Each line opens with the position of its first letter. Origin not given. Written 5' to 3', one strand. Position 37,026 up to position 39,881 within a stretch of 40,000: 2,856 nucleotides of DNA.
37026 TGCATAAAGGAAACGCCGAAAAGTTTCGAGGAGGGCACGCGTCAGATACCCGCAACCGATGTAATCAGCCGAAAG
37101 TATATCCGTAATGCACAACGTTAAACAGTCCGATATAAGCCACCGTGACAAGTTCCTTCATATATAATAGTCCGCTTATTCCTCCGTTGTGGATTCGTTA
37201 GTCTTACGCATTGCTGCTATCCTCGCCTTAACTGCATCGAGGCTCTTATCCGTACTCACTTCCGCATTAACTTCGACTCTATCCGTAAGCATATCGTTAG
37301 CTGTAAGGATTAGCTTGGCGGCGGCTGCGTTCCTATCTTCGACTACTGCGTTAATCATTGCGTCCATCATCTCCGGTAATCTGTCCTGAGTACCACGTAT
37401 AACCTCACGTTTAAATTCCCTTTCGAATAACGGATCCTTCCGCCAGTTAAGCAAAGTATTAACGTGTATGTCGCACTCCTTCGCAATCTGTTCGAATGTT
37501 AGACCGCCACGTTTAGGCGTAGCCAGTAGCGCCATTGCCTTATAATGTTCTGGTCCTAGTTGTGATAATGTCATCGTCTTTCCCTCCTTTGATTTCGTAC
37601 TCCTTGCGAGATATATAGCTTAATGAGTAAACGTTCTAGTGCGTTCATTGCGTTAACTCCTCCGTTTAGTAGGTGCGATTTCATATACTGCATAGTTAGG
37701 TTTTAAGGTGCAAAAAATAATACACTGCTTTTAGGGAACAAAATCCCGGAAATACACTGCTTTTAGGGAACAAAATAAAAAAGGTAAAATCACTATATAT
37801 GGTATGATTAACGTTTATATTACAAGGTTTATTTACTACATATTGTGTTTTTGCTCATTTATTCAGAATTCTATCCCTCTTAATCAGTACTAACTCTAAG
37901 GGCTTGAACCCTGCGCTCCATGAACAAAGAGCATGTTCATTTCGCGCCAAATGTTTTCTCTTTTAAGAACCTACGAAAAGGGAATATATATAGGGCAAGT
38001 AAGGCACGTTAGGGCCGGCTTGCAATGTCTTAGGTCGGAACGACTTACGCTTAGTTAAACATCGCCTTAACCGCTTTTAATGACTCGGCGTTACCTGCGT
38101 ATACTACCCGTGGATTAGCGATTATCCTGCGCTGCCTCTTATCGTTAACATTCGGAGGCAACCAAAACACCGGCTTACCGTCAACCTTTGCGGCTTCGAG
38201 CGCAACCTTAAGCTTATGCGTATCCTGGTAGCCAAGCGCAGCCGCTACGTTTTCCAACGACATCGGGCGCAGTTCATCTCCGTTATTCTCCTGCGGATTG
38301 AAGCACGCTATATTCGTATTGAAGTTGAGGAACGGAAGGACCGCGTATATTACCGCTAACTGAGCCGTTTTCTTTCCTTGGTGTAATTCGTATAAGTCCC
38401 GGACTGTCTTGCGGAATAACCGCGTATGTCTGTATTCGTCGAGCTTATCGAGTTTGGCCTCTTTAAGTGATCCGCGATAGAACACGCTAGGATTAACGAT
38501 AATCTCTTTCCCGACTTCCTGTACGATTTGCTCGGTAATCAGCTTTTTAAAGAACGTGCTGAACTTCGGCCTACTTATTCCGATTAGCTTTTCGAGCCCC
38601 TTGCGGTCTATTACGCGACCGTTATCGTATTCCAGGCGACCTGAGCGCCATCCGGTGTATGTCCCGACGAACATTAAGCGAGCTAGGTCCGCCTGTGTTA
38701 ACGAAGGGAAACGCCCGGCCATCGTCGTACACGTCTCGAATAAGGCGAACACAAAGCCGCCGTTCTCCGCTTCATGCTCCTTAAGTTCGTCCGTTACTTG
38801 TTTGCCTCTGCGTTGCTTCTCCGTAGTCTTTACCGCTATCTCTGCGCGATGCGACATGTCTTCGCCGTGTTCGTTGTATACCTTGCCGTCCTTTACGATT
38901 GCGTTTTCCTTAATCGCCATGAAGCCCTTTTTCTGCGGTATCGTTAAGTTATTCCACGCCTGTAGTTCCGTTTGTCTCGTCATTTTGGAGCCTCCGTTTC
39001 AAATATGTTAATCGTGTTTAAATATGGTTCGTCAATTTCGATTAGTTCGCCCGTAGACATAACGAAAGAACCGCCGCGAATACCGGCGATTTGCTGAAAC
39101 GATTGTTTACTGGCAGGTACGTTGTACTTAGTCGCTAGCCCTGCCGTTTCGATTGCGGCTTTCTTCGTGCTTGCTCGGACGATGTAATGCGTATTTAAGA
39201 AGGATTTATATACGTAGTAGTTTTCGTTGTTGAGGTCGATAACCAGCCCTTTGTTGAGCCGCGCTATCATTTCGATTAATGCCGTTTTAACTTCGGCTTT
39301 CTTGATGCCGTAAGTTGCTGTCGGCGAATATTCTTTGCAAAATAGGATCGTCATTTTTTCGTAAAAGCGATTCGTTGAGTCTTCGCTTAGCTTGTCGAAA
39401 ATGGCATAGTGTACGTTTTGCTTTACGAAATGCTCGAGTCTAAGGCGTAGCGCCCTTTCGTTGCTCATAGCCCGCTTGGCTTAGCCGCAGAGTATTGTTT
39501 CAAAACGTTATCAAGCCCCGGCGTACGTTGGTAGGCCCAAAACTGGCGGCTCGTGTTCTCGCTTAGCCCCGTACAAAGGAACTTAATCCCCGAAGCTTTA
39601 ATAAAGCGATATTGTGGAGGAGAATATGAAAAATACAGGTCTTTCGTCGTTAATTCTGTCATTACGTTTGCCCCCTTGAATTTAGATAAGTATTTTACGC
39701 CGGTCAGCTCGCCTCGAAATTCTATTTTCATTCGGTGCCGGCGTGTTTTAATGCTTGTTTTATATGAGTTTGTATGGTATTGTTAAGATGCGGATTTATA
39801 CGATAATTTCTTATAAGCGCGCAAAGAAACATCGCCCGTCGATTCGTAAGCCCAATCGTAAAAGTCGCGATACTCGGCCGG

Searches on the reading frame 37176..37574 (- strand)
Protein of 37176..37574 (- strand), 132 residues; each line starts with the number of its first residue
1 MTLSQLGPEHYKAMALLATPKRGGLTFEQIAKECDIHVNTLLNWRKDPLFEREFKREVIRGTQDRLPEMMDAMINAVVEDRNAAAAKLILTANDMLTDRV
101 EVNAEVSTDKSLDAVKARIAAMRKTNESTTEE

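Call 8: search_protein_families(library=pfam, proteins=[window:37176-37574:-], max_evalue=0.1)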
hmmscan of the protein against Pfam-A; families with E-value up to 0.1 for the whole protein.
window:37176-37574:- (132 aa): 6 families
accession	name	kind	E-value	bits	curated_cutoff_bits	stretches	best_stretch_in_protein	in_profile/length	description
PF13022.12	HTH_Tnp_1_2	-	6.8e-09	36.3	27.9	1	7-112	9-115/122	Helix-turn-helix of insertion element transposase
PF13384.12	HTH_23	-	0.00035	20.8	24.6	1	12-47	7-40/50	Homeodomain-like domain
PF01527.26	HTH_Tnp_1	-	0.0078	16.9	24.1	1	22-47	21-46/75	Transposase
PF18860.6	AbiJ_NTD3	-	0.0092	15.9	32.5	1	35-97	53-115/167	AbiJ N-terminal domain 3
PF08281.18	Sigma70_r4_2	-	0.071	13.2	25.7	0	23-40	25-42/54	Sigma-70, region 4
PF12840.13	HTH_20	-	0.076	13.4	27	0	22-41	16-35/51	Helix-turn-helix domain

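Call 9: find_related_loci(query=window:37176-37574:-, collection=viral_contigs, flank=4000)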
Query window:37176-37574:- (132 aa) in viral_contigs; peptide patterns used: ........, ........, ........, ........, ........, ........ (x = any residue, [..] = any of these).
15 stretches matched a pattern, but none encodes a relative of the query by tblastn (E <= 1e-3).

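Call 15: find_homologous_proteins(query=window:37176-37574:-, max_evalue=0.00001)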
Query window:37176-37574:- (132 aa): 21 proteins with E <= 0.00001 among 27 candidates.
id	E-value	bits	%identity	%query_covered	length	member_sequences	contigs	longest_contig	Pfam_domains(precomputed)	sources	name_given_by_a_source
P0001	1.3e-78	278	100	100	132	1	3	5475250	PF13022.13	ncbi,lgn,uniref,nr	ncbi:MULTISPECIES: phBC6A51 family helix-turn-helix protein [Peribacillus]|uniref:phBC6A51 family he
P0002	2.3e-61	223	79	99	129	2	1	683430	PF13384.13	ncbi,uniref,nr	ncbi:phBC6A51 family helix-turn-helix protein [Bacillus sp. ISL-57]|uniref:phBC6A51 family helix-tur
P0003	7.2e-47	176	63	99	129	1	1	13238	PF13384.13,PF01527.27,PF13022.13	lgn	-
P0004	3.4e-45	171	60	100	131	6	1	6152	PF13384.13,PF13022.13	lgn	-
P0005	3.6e-45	170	62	100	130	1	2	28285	PF13022.13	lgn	-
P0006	2.6e-44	168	62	99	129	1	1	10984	-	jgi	jgi:hypothetical protein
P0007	9.6e-44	166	62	99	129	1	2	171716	-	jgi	jgi:hypothetical protein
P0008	1.1e-43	166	61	99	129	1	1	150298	-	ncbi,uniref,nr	ncbi:hypothetical protein [Bacillus sp. ISL-37]|uniref:hypothetical protein n=1 Tax=Bacillus sp. ISL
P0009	9.8e-42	159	59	99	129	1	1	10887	-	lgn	-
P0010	1.5e-41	159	60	99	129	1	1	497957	PF13022.13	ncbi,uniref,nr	ncbi:hypothetical protein AB685_14880 [Bacillus sp. LL01]|uniref:phBC6A51 family helix-turn-helix pr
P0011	3.9e-40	154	60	99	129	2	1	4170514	PF13022.13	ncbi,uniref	ncbi:hypothetical protein LG311_10220 [Sutcliffiella horikoshii]|uniref:phBC6A51 family helix-turn-h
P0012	5.8e-40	154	58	100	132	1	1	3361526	PF13022.13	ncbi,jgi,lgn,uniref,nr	ncbi:phBC6A51 family helix-turn-helix protein [Rossellomorea marisflavi]|jgi:Helix-turn-helix of ins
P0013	2.2e-38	149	52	100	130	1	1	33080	PF13384.13,PF01527.27,PF13022.13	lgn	-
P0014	3.4e-38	148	66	79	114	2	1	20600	PF13384.13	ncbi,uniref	ncbi:hypothetical protein [Bacillus sp. JJ722]|uniref:hypothetical protein n=1 Tax=Bacillus sp. JJ72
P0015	2.5e-32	129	53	94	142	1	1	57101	PF13384.13,PF13022.13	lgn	-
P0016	3.3e-32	129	50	95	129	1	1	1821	PF13022.13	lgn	-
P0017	4.7e-30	122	47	97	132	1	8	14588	PF13384.13,PF13022.13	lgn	-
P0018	4.2e-28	115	56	76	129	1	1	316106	PF13384.13,PF13518.13,PF13022.13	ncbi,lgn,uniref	ncbi:phBC6A51 family helix-turn-helix protein [Metabacillus sp. RGM 3146]|uniref:phBC6A51 family hel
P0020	2.9e-14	71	39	86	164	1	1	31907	PF08279.19,PF13022.13,PF04545.23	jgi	jgi:Trp operon repressor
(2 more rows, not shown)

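Call 16: find_encoding_contigs(protein=P0002, flank=4000, max_places=2)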
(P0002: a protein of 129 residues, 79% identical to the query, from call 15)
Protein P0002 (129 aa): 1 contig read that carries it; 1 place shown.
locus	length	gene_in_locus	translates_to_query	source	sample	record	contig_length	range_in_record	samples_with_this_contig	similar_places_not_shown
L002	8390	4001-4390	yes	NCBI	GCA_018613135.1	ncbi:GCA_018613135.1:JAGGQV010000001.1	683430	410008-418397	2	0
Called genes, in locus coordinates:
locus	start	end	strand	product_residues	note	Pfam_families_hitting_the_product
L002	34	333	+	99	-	-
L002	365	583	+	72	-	PF13560:HTH_31 (weak), PF01381:HTH_3 (weak)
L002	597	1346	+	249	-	PF02498:Bro-N, PF03374:ANT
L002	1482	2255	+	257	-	-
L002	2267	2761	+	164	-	-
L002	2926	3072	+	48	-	-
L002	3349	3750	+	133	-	-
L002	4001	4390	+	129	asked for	PF13384:HTH_23 (faint)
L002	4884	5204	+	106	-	-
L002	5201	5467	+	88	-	PF09639:YjcQ (weak)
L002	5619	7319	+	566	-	PF17289:Terminase_6C (weak)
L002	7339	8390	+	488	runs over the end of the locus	PF05133:SPP1_portal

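Call 17: find_encoding_contigs(protein=P0003, flank=4000, max_places=2)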
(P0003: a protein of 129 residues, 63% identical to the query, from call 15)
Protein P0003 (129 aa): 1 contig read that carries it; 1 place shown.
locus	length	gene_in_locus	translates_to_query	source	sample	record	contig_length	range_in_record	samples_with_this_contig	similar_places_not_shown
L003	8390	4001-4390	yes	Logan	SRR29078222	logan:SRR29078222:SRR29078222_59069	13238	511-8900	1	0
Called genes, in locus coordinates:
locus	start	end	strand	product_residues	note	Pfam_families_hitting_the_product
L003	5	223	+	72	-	PF13560:HTH_31 (weak), PF01381:HTH_3 (weak)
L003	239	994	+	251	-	PF02498:Bro-N, PF03374:ANT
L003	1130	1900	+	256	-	-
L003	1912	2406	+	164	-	-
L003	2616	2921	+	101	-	-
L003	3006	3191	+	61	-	-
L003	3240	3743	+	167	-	-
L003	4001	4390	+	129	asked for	PF13022:HTH_Tnp_1_2, PF01527:HTH_Tnp_1 (weak), PF13384:HTH_23 (weak)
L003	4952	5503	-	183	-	PF00589:Phage_integrase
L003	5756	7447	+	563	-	PF17289:Terminase_6C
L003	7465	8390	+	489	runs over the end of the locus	PF05133:SPP1_portal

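Call 18: find_encoding_contigs(protein=P0005, flank=4000, max_places=2)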
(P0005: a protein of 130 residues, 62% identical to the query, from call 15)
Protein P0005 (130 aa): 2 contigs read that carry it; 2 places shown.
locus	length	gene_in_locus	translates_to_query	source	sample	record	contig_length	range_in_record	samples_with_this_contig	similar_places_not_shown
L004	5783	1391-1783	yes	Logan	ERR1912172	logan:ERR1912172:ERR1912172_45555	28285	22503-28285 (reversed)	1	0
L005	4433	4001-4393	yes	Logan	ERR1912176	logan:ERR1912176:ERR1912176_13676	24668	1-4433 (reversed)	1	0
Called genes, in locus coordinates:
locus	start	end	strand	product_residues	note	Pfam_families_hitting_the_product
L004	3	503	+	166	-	?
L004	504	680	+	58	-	-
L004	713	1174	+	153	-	-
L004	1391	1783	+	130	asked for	PF13022:HTH_Tnp_1_2 (weak)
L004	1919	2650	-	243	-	PF00239:Resolvase, PF07508:Recombinase (weak)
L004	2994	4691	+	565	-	PF17289:Terminase_6C (weak)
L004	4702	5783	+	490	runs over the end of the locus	PF05133:SPP1_portal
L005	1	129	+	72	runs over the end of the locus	PF13560:HTH_31 (weak), PF01381:HTH_3 (weak)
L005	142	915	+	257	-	PF02498:Bro-N, PF03374:ANT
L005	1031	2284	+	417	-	-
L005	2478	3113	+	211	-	-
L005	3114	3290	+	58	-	-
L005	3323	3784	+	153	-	-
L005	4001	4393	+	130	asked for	PF13022:HTH_Tnp_1_2 (weak)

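Call 19: find_encoding_contigs(protein=P0008, flank=4000, max_places=2)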
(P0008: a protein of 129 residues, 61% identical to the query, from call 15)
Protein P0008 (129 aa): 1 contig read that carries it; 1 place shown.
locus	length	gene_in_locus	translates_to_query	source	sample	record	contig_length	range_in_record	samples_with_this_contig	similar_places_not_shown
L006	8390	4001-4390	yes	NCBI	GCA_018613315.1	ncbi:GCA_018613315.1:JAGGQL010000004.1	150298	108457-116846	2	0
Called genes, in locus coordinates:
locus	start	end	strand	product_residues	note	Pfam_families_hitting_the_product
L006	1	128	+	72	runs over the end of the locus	PF13560:HTH_31 (weak)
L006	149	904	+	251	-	PF02498:Bro-N, PF03374:ANT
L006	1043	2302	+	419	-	-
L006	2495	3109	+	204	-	-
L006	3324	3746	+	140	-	-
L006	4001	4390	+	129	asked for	-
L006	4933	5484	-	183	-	PF00589:Phage_integrase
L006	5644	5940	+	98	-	-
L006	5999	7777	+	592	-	PF17289:Terminase_6C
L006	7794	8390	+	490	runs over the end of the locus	PF05133:SPP1_portal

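Call 20: find_encoding_contigs(protein=P0010, flank=4000, max_places=2)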
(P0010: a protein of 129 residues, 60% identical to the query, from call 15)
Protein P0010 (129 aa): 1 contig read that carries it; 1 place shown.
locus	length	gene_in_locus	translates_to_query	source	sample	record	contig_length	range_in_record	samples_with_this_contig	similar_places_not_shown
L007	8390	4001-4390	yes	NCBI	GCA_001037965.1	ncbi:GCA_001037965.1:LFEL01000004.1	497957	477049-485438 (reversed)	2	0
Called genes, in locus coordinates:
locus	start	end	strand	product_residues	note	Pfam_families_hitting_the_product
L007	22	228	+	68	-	PF12844:HTH_19, PF13560:HTH_31 (weak), PF01381:HTH_3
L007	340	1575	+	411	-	-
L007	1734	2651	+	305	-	-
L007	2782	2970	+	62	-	-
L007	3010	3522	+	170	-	-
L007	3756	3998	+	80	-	-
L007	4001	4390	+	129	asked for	PF13022:HTH_Tnp_1_2 (weak)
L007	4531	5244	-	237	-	PF00239:Resolvase, PF07508:Recombinase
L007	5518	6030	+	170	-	-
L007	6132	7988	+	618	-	PF17289:Terminase_6C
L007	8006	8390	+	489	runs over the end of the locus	PF05133:SPP1_portal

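Call 21: find_encoding_contigs(protein=P0011, flank=4000, max_places=2)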
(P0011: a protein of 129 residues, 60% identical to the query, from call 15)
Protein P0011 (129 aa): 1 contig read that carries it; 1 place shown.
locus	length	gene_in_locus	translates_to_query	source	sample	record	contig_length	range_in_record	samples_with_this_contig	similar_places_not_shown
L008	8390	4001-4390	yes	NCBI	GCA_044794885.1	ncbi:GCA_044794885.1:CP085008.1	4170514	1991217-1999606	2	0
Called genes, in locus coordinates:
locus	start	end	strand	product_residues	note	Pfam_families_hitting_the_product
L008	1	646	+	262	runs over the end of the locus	PF02498:Bro-N, PF03374:ANT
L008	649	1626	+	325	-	-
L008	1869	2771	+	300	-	-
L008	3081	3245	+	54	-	-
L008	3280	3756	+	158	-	PF13730:HTH_36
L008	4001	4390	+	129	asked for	PF13022:HTH_Tnp_1_2 (weak)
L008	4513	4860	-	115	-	-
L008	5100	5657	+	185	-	PF00239:Resolvase, PF02796:HTH_7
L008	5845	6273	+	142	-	-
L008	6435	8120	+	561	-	PF17289:Terminase_6C (weak)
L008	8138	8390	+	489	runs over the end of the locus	PF05133:SPP1_portal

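Call 22: find_encoding_contigs(protein=P0012, flank=4000, max_places=2)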
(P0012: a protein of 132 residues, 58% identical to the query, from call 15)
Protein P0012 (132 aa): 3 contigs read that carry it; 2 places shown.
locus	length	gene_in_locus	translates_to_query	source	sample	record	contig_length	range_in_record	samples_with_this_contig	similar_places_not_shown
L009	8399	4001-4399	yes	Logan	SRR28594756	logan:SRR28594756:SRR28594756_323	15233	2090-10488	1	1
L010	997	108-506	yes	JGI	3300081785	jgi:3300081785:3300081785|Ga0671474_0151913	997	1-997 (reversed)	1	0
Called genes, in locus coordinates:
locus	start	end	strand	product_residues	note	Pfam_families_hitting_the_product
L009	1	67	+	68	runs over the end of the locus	PF12844:HTH_19 (weak), PF13560:HTH_31 (weak), PF01381:HTH_3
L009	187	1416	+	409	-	-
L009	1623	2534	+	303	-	-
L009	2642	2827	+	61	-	-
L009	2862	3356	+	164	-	PF13730:HTH_36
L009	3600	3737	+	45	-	-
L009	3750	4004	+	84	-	-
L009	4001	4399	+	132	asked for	PF13022:HTH_Tnp_1_2 (weak)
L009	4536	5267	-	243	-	PF00239:Resolvase, PF07508:Recombinase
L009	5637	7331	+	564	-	PF17289:Terminase_6C (weak)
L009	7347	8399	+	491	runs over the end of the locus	PF05133:SPP1_portal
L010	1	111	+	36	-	?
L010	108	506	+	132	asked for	PF13022:HTH_Tnp_1_2 (weak)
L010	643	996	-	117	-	?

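Call 23: find_encoding_contigs(protein=P0007, flank=4000, max_places=2)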
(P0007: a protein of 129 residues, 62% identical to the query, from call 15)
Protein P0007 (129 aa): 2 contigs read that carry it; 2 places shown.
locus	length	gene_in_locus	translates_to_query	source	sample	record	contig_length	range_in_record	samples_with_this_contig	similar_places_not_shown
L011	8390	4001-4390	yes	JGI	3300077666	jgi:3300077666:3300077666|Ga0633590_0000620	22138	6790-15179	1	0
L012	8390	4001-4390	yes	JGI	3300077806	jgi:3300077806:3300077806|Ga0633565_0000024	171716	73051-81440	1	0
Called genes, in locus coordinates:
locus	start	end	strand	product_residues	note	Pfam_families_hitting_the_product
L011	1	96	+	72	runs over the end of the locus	PF13560:HTH_31 (weak)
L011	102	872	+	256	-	PF02498:Bro-N, PF03374:ANT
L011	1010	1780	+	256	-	-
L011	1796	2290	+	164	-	-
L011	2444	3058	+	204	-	-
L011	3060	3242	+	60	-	-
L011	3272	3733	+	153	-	-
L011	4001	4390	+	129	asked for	-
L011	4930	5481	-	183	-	PF00589:Phage_integrase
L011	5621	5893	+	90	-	-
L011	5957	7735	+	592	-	-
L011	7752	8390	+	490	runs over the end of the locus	PF05133:SPP1_portal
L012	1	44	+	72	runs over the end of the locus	PF12844:HTH_19 (weak), PF13560:HTH_31 (weak), PF01381:HTH_3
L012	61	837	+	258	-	PF02498:Bro-N, PF03374:ANT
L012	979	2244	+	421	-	-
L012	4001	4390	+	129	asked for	-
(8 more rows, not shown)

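Call 24: find_encoding_contigs(protein=P0018, flank=4000, max_places=2)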
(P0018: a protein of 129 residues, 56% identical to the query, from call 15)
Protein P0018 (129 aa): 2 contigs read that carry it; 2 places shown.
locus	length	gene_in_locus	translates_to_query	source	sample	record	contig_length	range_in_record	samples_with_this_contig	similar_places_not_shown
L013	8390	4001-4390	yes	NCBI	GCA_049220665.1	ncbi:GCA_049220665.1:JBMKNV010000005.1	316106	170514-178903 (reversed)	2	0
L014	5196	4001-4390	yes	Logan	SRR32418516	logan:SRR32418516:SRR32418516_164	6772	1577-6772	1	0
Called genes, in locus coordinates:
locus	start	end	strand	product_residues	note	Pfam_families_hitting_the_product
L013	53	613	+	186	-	-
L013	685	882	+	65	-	-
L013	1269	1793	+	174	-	PF01844:HNH, PF14279:HNH_5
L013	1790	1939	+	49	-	-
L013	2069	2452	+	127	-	-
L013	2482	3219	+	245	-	-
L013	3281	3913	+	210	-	-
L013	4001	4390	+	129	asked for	PF13022:HTH_Tnp_1_2, PF13384:HTH_23 (weak), PF13518:HTH_28 (faint)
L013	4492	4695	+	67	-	-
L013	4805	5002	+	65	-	-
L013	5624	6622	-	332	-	PF03486:HI0933_like (faint), PF07992:Pyr_redox_2, PF13738:Pyr_redox_3, PF00070:Pyr_redox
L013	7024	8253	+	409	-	PF01266:DAO (faint), PF07992:Pyr_redox_2, PF13454:NAD_binding_9 (faint), PF00070:Pyr_redox (weak)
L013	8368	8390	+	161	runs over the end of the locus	PF00293:NUDIX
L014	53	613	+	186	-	-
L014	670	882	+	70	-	-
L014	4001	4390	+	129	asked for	PF13022:HTH_Tnp_1_2, PF13384:HTH_23 (weak), PF13518:HTH_28 (faint)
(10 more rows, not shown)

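Call 64: find_encoding_contigs(protein=P0001, flank=3000, max_places=4)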
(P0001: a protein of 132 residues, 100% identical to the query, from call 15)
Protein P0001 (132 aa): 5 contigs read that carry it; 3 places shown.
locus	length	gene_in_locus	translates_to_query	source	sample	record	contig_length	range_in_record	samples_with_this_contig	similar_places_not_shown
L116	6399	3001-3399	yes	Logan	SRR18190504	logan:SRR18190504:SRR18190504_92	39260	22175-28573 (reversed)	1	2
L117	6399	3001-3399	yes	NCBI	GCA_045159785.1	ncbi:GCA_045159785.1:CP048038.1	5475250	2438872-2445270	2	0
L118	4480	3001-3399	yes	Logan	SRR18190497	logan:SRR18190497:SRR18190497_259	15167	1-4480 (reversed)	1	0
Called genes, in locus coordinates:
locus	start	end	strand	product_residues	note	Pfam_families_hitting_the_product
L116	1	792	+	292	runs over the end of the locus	PF27269:YonG_N (faint)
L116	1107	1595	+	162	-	-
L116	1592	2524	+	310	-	-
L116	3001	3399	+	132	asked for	PF13022:HTH_Tnp_1_2 (weak)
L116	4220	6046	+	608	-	PF17289:Terminase_6C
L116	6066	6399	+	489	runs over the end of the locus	PF05133:SPP1_portal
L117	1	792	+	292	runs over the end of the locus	PF27269:YonG_N (faint)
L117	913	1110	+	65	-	-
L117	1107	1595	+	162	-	-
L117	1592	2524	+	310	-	-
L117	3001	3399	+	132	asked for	PF13022:HTH_Tnp_1_2 (weak)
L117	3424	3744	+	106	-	-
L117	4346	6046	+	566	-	PF17289:Terminase_6C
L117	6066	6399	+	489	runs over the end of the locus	PF05133:SPP1_portal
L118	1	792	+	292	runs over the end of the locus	PF27269:YonG_N (faint)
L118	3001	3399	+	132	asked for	PF13022:HTH_Tnp_1_2 (weak)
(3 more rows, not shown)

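Call 85: search_protein_families(library=phrogs, proteins=[window:37176-37574:-, L006:4933-5484:-, L007:4531-5244:-, L008:5100-5657:+], max_evalue=0.00001)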
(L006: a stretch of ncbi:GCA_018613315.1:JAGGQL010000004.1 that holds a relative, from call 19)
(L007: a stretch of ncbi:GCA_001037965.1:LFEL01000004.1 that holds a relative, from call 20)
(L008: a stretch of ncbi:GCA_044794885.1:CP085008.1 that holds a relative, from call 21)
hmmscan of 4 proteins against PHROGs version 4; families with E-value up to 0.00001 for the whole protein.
window:37176-37574:- (132 aa): 3 families
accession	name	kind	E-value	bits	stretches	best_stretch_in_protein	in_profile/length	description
phrog_2538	-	head and packaging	2.1e-15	58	1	9-114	6-117/129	terminase small subunit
phrog_7344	-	head and packaging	4e-07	31.4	1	5-126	12-139/161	terminase small subunit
phrog_5301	-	transcription regulation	6.1e-06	27.4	1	20-80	16-76/132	transcriptional repressor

L006:4933-5484:- (183 aa): 3 families
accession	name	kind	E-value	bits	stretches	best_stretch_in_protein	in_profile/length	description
phrog_216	-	integration and excision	7.2e-58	197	1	1-182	49-237/301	integrase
phrog_1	-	integration and excision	2.3e-21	77.7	1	13-181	276-447/611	integrase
phrog_7269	-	integration and excision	5.4e-18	65.7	1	109-182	14-82/89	integrase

L007:4531-5244:- (237 aa): 3 families
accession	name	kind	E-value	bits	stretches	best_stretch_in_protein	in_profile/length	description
phrog_95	-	integration and excision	7.1e-59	201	1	1-222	87-309/651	integrase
phrog_125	-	DNA, RNA and nucleotide metabolism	5.3e-39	135.3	1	1-224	19-203/254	DNA invertase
phrog_6620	-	integration and excision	3.6e-08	34.2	1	3-146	57-187/201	transposase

L008:5100-5657:+ (185 aa): 5 families
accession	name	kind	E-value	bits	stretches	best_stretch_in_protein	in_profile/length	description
phrog_125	-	DNA, RNA and nucleotide metabolism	5.7e-71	240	1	1-184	21-204/254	DNA invertase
phrog_95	-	integration and excision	2.3e-33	116.7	1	3-141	91-244/651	integrase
phrog_8275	-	DNA, RNA and nucleotide metabolism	1.6e-17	64.1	1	1-50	1-50/51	DNA invertase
phrog_664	-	DNA, RNA and nucleotide metabolism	2.6e-09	38.2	1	102-183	34-124/210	DNA binding protein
phrog_6620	-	integration and excision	3.6e-08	34.2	1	3-84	59-148/201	transposase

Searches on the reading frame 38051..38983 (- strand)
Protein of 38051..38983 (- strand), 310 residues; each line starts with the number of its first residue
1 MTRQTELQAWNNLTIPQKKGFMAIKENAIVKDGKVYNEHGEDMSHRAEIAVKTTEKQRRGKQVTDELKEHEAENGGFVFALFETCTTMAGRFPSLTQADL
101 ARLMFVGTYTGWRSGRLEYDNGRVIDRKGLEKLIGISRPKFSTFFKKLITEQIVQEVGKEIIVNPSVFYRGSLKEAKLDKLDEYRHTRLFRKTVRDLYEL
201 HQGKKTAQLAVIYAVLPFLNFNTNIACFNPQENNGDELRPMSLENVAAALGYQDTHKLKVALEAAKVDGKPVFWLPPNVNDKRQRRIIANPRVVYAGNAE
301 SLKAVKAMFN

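Call 87: search_protein_families(library=phrogs, proteins=[window:38051-38983:-], max_evalue=0.001)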
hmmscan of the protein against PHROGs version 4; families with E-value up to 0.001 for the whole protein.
window:38051-38983:- (310 aa): 1 family
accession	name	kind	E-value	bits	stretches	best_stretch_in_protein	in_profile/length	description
phrog_9501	-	unknown function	1.6e-30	107.2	1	55-310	20-264/267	-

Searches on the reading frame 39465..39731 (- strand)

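Call 87: search_protein_families(library=phrogs, proteins=[window:39465-39731:-], max_evalue=0.001)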
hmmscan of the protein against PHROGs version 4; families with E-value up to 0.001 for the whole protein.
window:39465-39731:- (88 aa): 1 family
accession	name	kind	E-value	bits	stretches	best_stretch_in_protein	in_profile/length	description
phrog_21297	-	unknown function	9.7e-10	39.4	1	29-85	2-58/63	-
